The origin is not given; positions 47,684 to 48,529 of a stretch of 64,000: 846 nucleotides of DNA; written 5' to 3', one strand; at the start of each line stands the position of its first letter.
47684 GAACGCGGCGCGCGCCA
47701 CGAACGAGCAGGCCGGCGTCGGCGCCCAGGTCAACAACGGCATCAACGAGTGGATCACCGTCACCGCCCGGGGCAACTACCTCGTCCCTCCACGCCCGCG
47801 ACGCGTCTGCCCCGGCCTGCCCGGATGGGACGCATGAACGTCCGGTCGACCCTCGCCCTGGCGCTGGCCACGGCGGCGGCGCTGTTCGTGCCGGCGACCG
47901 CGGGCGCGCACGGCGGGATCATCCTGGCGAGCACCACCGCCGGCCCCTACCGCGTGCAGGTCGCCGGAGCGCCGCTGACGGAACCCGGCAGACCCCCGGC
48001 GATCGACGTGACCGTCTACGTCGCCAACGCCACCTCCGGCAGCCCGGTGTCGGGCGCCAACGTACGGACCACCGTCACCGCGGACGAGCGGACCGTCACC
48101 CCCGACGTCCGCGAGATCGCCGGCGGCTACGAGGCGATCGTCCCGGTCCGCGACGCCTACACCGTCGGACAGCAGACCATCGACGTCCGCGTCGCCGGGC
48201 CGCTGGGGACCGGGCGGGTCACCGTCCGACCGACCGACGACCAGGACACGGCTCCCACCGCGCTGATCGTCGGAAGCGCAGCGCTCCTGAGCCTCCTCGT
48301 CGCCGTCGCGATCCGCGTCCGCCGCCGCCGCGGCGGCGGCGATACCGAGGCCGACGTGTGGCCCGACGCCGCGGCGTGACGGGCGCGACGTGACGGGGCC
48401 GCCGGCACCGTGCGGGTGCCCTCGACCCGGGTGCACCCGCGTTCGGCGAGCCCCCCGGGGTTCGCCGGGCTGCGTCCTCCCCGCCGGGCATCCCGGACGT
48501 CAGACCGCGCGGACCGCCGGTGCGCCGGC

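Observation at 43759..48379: Non-canonical iron/copper uptake operon: PepSY-TM + P19-like lipoprotein + Tat DyP-like protein + His-anchored protein, no Ftr1/EfeU permease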

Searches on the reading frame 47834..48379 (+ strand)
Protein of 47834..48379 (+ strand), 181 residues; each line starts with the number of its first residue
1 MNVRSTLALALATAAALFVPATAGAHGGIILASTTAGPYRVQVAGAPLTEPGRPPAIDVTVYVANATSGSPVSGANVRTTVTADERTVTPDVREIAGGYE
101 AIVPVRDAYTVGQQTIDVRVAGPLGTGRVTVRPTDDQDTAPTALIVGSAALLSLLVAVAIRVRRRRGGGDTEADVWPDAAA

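Call 4: search_protein_families(library=pfam, proteins=[window:47834-48379:+], max_evalue=0.1)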
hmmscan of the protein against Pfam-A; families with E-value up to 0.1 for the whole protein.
window:47834-48379:+ (181 aa): 0 families

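Call 5: search_protein_families(library=ncbifam, proteins=[window:47834-48379:+], max_evalue=0.1)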
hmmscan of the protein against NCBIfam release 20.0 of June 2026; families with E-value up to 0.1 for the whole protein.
window:47834-48379:+ (181 aa): 0 families

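Call 12: find_homologous_proteins(query=window:47834-48379:+, max_evalue=0.001)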
Query window:47834-48379:+ (181 aa): 27 proteins with E <= 0.001 among 2971 candidates.
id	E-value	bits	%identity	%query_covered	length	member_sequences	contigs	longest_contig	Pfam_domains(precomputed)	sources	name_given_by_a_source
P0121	2.1e-92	326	93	99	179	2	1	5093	-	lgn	-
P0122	1.2e-60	222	74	76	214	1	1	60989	-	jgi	jgi:hypothetical protein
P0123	9.7e-60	219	67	89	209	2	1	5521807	-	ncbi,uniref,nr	ncbi:hypothetical protein [Patulibacter minatonensis]|uniref:hypothetical protein n=1 Tax=Patulibact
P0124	1.1e-59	219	66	86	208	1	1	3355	-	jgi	jgi:hypothetical protein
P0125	1.7e-54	202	69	76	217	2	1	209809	-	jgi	jgi:hypothetical protein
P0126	6.7e-54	200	68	77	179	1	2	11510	-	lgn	-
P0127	9.7e-53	197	60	82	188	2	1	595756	-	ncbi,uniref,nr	ncbi:hypothetical protein [Patulibacter sp. SYSU D01012]|uniref:hypothetical protein n=1 Tax=Patulib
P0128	3.9e-52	195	60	86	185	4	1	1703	-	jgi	-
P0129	7.1e-52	194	61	90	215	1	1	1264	-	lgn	-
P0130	2.9e-51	192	65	71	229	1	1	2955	-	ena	-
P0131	4.3e-50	188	66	68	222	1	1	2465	-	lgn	-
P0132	6.9e-50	187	67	64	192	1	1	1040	-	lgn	-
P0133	1.3e-49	186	66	61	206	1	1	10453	-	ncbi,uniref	ncbi:hypothetical protein AB0L40_23735 [Patulibacter sp. NPDC049589]|uniref:hypothetical protein n=1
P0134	3.5e-48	182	59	86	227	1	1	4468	-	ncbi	ncbi:hypothetical protein ACVU7I_07930 [Patulibacter sp. S7RM1-6]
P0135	1.5e-46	176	59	61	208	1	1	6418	-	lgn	-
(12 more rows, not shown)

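Call 45: predict_structure(alignment_id=A2)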
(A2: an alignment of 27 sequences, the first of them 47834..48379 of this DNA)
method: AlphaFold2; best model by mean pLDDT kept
length: 181 residues; sequences in the alignment: 27
mean_pLDDT: 86.5   pTM: 0.67
mean pLDDT of the five models: 86.5, 85.4, 85.2, 83.3, 82.8
residues with pLDDT >= 90: 113; 70-90: 36; 50-70: 28; < 50: 4
segments of 3 or more residues with pLDDT < 50: 24-26
pLDDT, mean of each block of 10 residues (from residue 1): 72 74 62 96 96 97 97 96 96 95 94 95 97 71 86 95 81 62 51
secondary structure, 60 per line:
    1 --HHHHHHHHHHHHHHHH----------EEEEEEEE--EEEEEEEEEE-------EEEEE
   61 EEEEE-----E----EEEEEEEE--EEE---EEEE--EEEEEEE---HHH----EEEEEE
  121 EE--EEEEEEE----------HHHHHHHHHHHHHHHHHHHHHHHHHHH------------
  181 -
elements in order: H3-18 E29-36 E39-48 E56-65 E76-83 E86-88 E92-95 E98-104 E115-122 E125-131 H142-168

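Call 49: fold_search(model_id=the predicted structure, library=pdb)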
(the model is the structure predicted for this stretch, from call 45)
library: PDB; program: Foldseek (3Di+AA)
matches with E <= 10: 714; with E <= 0.001: 0
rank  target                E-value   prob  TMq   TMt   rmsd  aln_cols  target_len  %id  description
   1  2o6c_A                3.1e-03  1.00  0.34  0.38   9.6       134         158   13  Structure of selenomethionyl rTp34 from Treponema pallidum (released 2006-12-26)
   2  8t7m_B                3.4e-03  1.00  0.37  0.40   5.8       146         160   12  Iron and Copper bound HftA from Treponema denticola (released 2024-06-26)
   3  8t7l_B                4.0e-03  1.00  0.38  0.42   5.8       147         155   11  Copper bound HftA from Treponema denticola (released 2024-06-26)
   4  2o6c_B                5.5e-03  1.00  0.33  0.37   5.7       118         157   14  Structure of selenomethionyl rTp34 from Treponema pallidum (released 2006-12-26)
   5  8t7k                  7.1e-03  1.00  0.36  0.40   5.7       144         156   10  Apo HftA from Treponema denticola (released 2024-06-26)
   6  8t7l_A                9.8e-03  1.00  0.40  0.44   5.3       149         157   11  Copper bound HftA from Treponema denticola (released 2024-06-26)
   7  2cqv_MODEL_1_A        2.3e-02  0.99  0.28  0.41   7.5       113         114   10  Solution structure of the eighth Ig-like domain of human myosin light chain kinase (released 2005-11-20)
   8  6lup_B                2.8e-02  0.89  0.24  0.38   7.8       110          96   12  Crystal structure of shark MHC CLASS I for 2.3 angstrom (released 2021-04-28)
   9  6s7t_G                3.5e-02  0.99  0.33  0.16  15.5       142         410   16  Cryo-EM structure of human oligosaccharyltransferase complex OST-B (released 2019-12-18)
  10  3mnm_C                5.9e-02  0.77  0.28  0.39   9.1       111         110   12  Crystal structure of GAE domain of GGA2p from Saccharomyces cerevisiae (released 2010-09-08)
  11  6s7o_G                6.6e-02  0.95  0.31  0.15  14.8       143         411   16  Cryo-EM structure of human oligosaccharyltransferase complex OST-A (released 2019-12-18)
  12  4m9o                  7.4e-02  0.77  0.25  0.40   7.8       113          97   12  Crystal Structure of monomeric zebrafish beta-2-microglobulin (released 2014-09-24)
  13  6lz0_B                8.2e-02  0.80  0.28  0.24  21.6       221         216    7  Cryo-EM structure of human MCT1 in complex with Basigin-2 in the presence of lactate (released 2020-12-23)
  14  2dwx_C                8.2e-02  0.75  0.29  0.37  10.9       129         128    9  Co-crystal Structure Analysis of GGA1-GAE with the WNSF motif (released 2007-04-17)
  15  7dce_B                9.1e-02  0.93  0.27  0.35   8.9       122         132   11  Cryo-EM structure of human XKR8-basigin complex bound to Fab fragment (released 2021-10-20)
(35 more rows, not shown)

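Call 54: search_protein_families(library=pfam, alignment_id=A2, max_evalue=1)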
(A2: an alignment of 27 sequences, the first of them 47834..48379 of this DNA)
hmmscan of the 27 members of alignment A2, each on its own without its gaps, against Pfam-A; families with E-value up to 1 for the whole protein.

A. member 1, window:47834-48379:+ (181 aa): 0 families

B. families by the number of members that match (of 27 scanned): 15 families
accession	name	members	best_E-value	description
PF23933.1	DUF7269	2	0.012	Family of unknown function (DUF7269)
PF19744.4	DUF6232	2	0.085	Family of unknown function (DUF6232)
PF13115.11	YtkA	2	0.15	YtkA-like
PF23157.1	DUF7055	1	0.034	Domain of unknown function (DUF7055)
PF02687.27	FtsX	1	0.039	FtsX-like permease C-terminal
PF09849.14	DUF2076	1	0.094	Uncharacterized protein conserved in bacteria (DUF2076)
PF03929.21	PepSY_TM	1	0.099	PepSY-associated TM region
PF04995.19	CcmD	1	0.14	Heme exporter protein D (CcmD)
PF17656.6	ChapFlgA_N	1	0.19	FlgA N-terminal domain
PF02656.20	DUF202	1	0.27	Domain of unknown function (DUF202)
PF15033.11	Kinocilin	1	0.38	Kinocilin protein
PF13620.12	CarboxypepD_reg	1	0.47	Carboxypeptidase regulatory-like domain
PF11591.13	2Fe-2S_Ferredox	1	0.52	Ferredoxin chloroplastic transit peptide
PF19944.4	DUF6406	1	0.54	Family of unknown function (DUF6406)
PF09610.15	Myco_arth_vir_N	1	0.63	Mycoplasma virulence signal region (Myco_arth_vir_N)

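Call 103: search_protein_representatives(alignment_id=A2)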
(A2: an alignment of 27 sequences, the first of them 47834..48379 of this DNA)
Query: 27 sequences, 183 profile positions. Proteins with E-value up to 0.001 (for the whole library): 150; up to 1e-10: 34; up to 1e-30: 8. The best 150 are listed.
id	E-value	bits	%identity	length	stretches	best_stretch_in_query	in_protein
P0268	9.0e-77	273.2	-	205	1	5-183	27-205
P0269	6.0e-45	169.5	-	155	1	28-179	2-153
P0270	2.4e-37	144.7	-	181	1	12-177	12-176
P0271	2.6e-35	138.1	-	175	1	12-174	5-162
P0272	1.2e-33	132.7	-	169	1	13-175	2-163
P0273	6.4e-33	130.3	-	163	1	12-171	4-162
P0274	6.9e-33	130.2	-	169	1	15-169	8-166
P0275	7.5e-33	130.1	-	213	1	8-179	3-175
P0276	3.6e-29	118.1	-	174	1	6-171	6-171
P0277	7.3e-27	110.6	-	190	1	6-176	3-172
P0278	4.3e-24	101.5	-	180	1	11-176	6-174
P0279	3.3e-22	95.4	-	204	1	9-172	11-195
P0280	3.3e-17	79.1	-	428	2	11-173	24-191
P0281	4.1e-17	78.8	-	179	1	10-180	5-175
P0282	6.2e-17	78.2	-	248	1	12-165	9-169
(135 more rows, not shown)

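Call 105: search_protein_families(library=pfam, alignment_id=A6, max_evalue=0.1)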
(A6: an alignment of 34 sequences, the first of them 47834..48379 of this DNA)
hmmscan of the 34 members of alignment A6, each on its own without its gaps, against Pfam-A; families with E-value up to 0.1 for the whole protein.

A. member 1, window:47834-48379:+ (181 aa): 0 families

B. families by the number of members that match (of 34 scanned): 21 families
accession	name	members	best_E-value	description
PF13115.11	YtkA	5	0.0022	YtkA-like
PF14316.11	DUF4381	3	0.072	Domain of unknown function (DUF4381)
PF05751.16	FixH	2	0.023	FixH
PF17656.6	ChapFlgA_N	2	0.025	FlgA N-terminal domain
PF19706.4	DUF6203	1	0.0019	Family of unknown function (DUF6203)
PF14610.12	Psg1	1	0.002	Ykl077w/Psg1 (Pma1 Stabilization in Golgi)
PF02369.22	Big_1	1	0.0038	Bacterial Ig-like domain (group 1)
PF03918.19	CcmH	1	0.014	Cytochrome C biogenesis protein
PF23368.1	DUF7092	1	0.018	Domain of unknown function (DUF7092)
PF17272.7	DUF5337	1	0.025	Family of unknown function (DUF5337)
PF18067.7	Lipase_C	1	0.029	Lipase C-terminal domain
PF25581.1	AsqO_C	1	0.041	AsqO-like, C-terminal domain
PF17870.6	Insulin_TMD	1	0.042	Insulin receptor trans-membrane segment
PF19813.4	DUF6296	1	0.048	Family of unknown function (DUF6296)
PF23374.1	Fn3_arc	1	0.056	Archaeal fibronectin-III type-like domain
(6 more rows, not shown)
